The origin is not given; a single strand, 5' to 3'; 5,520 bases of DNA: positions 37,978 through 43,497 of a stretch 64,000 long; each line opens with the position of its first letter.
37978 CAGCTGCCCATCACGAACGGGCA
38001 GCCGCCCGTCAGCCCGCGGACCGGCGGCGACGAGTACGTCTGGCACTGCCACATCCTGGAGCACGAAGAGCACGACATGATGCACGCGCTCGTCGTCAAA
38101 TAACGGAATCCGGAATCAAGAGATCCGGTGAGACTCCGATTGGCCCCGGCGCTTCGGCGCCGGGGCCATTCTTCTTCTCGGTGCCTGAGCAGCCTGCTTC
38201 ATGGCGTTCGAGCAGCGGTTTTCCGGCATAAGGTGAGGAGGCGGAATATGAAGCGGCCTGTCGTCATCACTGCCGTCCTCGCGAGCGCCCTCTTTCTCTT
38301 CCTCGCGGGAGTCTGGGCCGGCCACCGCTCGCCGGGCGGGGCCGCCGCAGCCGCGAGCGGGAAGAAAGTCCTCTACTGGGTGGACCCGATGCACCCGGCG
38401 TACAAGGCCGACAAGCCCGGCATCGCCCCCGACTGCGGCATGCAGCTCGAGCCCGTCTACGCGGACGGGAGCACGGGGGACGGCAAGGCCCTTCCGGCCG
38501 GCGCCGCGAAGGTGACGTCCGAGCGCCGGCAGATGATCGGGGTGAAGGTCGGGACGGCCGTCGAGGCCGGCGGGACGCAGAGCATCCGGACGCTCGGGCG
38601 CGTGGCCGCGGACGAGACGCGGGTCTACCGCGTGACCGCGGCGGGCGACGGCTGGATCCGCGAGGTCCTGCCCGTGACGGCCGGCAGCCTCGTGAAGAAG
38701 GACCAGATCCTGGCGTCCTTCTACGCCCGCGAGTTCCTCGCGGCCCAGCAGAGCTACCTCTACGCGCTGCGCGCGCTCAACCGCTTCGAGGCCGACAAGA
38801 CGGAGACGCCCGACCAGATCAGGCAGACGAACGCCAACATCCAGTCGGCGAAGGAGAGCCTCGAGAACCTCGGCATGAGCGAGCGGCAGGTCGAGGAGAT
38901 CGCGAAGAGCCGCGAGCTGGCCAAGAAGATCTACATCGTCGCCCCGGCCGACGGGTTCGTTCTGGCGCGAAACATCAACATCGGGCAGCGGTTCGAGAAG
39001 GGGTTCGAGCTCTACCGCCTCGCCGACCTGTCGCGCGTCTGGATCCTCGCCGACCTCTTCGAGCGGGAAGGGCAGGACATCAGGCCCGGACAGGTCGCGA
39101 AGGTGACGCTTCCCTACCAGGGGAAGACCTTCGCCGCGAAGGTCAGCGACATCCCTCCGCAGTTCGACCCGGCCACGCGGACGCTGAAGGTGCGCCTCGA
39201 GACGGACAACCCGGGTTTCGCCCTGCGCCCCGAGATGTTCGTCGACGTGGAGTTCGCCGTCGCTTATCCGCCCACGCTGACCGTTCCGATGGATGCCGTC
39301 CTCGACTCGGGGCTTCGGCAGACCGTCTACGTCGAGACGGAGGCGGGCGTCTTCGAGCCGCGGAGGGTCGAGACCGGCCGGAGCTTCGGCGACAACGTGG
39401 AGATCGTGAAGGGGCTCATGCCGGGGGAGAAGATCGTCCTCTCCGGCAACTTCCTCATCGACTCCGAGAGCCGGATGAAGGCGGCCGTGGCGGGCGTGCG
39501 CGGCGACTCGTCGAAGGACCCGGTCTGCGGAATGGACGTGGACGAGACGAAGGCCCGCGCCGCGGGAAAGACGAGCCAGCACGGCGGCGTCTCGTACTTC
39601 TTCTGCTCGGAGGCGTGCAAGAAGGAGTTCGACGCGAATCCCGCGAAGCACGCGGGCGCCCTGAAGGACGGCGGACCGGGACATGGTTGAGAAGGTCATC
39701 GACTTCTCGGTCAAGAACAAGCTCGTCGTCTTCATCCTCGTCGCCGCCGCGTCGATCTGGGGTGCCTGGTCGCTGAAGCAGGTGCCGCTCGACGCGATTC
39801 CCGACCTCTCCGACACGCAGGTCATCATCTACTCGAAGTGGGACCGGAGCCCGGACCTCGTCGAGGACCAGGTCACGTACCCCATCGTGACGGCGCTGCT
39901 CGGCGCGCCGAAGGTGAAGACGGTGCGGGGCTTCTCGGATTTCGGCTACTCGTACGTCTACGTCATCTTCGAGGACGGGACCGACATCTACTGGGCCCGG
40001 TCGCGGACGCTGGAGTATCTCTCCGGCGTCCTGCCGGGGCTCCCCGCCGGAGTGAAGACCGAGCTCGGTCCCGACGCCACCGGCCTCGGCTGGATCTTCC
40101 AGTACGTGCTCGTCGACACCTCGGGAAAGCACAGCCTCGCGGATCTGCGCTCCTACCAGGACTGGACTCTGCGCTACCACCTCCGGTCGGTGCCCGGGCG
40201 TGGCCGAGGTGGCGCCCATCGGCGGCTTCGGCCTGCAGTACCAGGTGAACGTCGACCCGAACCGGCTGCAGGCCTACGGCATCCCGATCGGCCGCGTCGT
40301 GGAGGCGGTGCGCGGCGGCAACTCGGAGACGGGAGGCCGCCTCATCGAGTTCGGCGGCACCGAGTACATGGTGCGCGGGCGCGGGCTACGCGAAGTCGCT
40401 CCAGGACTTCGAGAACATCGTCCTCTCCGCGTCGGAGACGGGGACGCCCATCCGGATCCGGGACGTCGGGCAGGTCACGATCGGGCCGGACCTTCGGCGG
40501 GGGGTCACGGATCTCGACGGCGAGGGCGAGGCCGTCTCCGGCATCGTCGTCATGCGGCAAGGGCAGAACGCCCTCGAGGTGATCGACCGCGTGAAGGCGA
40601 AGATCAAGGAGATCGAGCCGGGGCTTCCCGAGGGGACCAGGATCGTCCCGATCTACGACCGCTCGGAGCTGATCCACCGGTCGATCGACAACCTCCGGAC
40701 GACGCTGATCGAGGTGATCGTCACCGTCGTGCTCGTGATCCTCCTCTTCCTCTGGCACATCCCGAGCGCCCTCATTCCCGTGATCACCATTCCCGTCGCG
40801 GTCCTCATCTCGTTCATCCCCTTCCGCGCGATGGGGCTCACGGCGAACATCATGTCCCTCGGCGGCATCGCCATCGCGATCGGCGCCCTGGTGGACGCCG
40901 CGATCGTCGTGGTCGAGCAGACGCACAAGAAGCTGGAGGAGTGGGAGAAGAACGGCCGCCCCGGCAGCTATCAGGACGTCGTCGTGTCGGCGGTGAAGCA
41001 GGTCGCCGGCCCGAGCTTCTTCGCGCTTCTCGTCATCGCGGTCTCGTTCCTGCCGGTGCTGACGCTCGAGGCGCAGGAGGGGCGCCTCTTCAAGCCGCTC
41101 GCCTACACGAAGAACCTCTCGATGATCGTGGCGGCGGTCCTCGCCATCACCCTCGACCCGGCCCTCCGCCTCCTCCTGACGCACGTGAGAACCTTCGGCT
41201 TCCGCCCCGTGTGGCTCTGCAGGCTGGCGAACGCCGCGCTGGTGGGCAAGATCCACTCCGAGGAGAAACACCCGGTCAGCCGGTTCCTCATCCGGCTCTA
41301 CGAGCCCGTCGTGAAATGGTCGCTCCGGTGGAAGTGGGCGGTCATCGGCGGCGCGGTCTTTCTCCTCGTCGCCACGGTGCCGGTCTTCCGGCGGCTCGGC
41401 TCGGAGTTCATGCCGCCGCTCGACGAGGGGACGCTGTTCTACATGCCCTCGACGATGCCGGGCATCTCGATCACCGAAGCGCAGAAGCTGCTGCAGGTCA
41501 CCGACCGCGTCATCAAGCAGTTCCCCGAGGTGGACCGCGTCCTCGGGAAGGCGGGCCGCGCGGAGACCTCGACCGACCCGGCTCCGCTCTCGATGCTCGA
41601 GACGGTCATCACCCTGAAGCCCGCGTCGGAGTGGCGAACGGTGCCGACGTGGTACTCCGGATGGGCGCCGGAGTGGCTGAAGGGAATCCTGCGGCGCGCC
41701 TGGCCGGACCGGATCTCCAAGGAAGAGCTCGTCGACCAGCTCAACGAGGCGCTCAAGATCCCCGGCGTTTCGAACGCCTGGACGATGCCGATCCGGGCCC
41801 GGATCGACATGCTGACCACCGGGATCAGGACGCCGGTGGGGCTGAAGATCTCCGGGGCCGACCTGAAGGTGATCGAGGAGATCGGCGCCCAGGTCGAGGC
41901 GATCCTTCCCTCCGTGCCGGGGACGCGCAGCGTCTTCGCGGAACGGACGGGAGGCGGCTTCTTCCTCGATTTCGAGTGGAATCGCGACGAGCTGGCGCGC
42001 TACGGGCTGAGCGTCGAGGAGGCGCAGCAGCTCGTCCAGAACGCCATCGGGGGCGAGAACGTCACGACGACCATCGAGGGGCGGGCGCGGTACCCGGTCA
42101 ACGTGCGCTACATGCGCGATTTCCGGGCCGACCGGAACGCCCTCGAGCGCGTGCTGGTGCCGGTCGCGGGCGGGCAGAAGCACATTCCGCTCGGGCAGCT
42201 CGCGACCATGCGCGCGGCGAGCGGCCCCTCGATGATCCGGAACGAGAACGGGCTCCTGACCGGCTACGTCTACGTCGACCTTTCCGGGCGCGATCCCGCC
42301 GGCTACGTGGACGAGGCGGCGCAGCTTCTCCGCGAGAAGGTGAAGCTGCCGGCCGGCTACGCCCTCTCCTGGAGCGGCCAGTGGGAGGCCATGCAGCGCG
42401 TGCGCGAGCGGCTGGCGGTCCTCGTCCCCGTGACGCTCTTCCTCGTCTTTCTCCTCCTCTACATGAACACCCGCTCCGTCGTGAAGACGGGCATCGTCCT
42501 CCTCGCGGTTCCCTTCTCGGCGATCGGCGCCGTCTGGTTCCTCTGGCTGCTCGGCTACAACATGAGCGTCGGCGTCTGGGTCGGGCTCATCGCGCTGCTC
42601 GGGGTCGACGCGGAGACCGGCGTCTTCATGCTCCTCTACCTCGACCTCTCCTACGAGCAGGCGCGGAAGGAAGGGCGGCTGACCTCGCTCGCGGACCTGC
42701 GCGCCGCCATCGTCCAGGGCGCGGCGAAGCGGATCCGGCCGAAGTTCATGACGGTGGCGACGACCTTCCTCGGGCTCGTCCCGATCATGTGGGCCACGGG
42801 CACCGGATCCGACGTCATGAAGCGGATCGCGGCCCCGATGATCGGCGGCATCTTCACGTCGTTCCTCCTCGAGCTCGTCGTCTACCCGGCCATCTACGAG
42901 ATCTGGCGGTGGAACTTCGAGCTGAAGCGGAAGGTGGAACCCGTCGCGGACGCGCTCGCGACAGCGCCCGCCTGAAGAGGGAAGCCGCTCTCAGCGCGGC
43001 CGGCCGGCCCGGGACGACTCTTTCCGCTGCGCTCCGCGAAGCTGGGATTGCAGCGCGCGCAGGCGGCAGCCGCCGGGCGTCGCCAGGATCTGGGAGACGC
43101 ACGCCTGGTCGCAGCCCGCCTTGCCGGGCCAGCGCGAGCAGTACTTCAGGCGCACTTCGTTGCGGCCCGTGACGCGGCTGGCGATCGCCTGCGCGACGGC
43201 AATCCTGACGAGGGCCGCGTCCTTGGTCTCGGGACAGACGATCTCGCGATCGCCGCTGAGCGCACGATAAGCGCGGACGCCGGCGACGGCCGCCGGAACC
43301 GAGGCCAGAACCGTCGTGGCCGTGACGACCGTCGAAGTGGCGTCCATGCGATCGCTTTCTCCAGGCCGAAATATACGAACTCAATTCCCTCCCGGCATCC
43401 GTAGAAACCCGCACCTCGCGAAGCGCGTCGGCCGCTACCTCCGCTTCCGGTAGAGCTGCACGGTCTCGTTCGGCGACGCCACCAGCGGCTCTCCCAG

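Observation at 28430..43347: Fifteen-kb copper block combining an import-type receptor, two multicopper oxidases and a CusBA exporter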

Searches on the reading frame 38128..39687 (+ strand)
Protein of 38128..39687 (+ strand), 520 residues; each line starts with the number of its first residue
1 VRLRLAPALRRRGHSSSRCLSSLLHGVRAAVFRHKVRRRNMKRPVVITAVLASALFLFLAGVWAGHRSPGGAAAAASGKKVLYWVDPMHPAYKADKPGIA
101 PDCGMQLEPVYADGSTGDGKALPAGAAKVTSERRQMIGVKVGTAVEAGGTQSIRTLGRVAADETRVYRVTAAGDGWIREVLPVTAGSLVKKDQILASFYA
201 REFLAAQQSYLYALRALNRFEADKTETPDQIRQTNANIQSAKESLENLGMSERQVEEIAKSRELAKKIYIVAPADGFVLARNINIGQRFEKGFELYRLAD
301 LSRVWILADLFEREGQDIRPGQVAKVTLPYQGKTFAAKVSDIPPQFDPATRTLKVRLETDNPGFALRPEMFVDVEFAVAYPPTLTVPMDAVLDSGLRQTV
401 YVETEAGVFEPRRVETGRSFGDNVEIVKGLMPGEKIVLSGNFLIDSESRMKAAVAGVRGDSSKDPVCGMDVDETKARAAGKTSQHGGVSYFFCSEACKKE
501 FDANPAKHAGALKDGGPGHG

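Call 13: search_protein_families(library=pfam, proteins=[window:38128-39687:+], max_evalue=0.01)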
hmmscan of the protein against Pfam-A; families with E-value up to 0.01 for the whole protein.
window:38128-39687:+ (520 aa): 4 families
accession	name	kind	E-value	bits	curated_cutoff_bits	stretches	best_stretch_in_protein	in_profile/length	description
PF16576.10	HlyD_D23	-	1.8e-60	204.3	30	1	151-372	4-214/214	Barrel-sandwich domain of CusB or HlyD membrane-fusion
PF13437.12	HlyD_3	-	2e-14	54.6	22.2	1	270-363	2-100/106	HlyD family secretion protein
PF04945.19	YHS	-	2e-12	47.3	30.3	1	463-511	2-46/47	YHS domain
PF19335.5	HMBD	-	1e-10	41.8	23.6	1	83-110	1-28/28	Heavy metal binding domain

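Call 14: search_protein_families(library=ncbifam, proteins=[window:38128-39687:+], max_evalue=0.01)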
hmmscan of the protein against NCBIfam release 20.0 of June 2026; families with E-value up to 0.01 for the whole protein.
window:38128-39687:+ (520 aa): 18 families
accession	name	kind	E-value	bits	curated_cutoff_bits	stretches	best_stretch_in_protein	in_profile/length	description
NF007303.0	PRK09783.1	subfamily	2.1e-48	164.8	390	1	46-462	12-410/414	copper/silver efflux system membrane fusion protein CusB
TIGR00999.1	8a0102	subfamily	5.1e-45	153.7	319.3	1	186-445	1-271/271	CzcB/NccB family metal efflux transporter periplasmic adaptor subunit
TIGR01730.1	RND_mfp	subfamily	1.4e-37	129.3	94.9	1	140-449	2-318/322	efflux RND transporter periplasmic adaptor subunit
NF045680.1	DiMtlExpIhpB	equivalog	3.3e-18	65.8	450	1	270-447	140-317/326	divalent metal ion exporter adaptor subunit IhpB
TIGR00998.1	8a0101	subfamily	1.6e-08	33.9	390.8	1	223-343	168-282/334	EmrA/EmrK family multidrug efflux transporter periplasmic adaptor subunit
TIGR02971.1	heterocyst_DevB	subfamily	2.4e-08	33.8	129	1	216-343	147-279/327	ABC exporter membrane fusion protein, DevB family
NF007132.1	PRK09578.1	equivalog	2.7e-08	33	512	1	346-464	268-387/396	MexX/AxyX family multidrug efflux RND transporter periplasmic adaptor subunit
NF008606.0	PRK11578.1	equivalog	3.3e-07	29.7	342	1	267-439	183-363/371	macrolide transporter subunit MacA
NF007785.0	PRK10476.1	equivalog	1.1e-05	24.4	376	1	199-342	144-284/347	multidrug transporter subunit MdtN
NF002939.0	PRK03598.1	equivalog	6.7e-05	22.2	393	1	198-344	125-282/332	secretion protein HlyD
NF000272.2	OqxA_adapt_sub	exception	8.5e-05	21.7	835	1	332-440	257-366/391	multidrug efflux RND transporter periplasmic adaptor subunit OqxA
TIGR03794.1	NHLM_micro_HlyD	equivalog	0.00012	21.2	156.2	0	227-326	210-316/421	NHLP bacteriocin system secretion protein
NF007850.1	PRK10559.1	equivalog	0.00021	20.5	400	1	175-329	49-209/303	p-hydroxybenzoic acid efflux pump subunit AaeA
NF011715.0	PRK15136.1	equivalog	0.00028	19.7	563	1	264-332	212-280/390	multidrug efflux MFS transporter periplasmic adaptor subunit EmrA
NF011604.1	PRK15030.1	equivalog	0.0003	19.9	765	1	346-452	267-375/397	multidrug efflux RND transporter periplasmic adaptor subunit AcrA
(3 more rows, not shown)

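Call 64: list_cluster_members(proteins=[window:38128-39687:+, window:42994-43347:-, window:26259-28328:-])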
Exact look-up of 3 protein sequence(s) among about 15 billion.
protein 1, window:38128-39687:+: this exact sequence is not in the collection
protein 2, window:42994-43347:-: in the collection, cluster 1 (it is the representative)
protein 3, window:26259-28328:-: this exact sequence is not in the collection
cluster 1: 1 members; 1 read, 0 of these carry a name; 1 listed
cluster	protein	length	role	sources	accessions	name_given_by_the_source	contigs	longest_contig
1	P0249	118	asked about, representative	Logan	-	-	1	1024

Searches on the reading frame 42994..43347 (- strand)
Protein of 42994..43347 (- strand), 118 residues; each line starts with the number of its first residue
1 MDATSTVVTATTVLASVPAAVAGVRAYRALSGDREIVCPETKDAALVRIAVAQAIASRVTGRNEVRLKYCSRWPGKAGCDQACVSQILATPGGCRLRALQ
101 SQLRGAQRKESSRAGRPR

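Call 13: search_protein_families(library=pfam, proteins=[window:42994-43347:-], max_evalue=0.01)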
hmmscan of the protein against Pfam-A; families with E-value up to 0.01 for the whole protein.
window:42994-43347:- (118 aa): 0 families

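Call 14: search_protein_families(library=ncbifam, proteins=[window:42994-43347:-], max_evalue=0.01)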
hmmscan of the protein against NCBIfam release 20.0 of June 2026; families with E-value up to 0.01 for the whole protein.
window:42994-43347:- (118 aa): 0 families

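Call 65: find_encoding_contigs(protein=window:42994-43347:-, flank=3000, max_places=3)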
Protein window:42994-43347:- (118 aa): 2 contigs read that carry it; 2 places shown.
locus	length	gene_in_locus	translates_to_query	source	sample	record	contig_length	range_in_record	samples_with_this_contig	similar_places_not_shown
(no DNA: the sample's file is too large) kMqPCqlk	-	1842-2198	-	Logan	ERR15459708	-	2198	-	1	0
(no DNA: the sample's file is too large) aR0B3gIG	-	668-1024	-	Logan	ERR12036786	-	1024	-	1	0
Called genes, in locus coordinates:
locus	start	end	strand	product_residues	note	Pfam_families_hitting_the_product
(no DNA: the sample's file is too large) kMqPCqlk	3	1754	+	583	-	?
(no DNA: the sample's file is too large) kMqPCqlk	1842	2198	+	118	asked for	?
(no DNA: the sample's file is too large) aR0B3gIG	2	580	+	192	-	?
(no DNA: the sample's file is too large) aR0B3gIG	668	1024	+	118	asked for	?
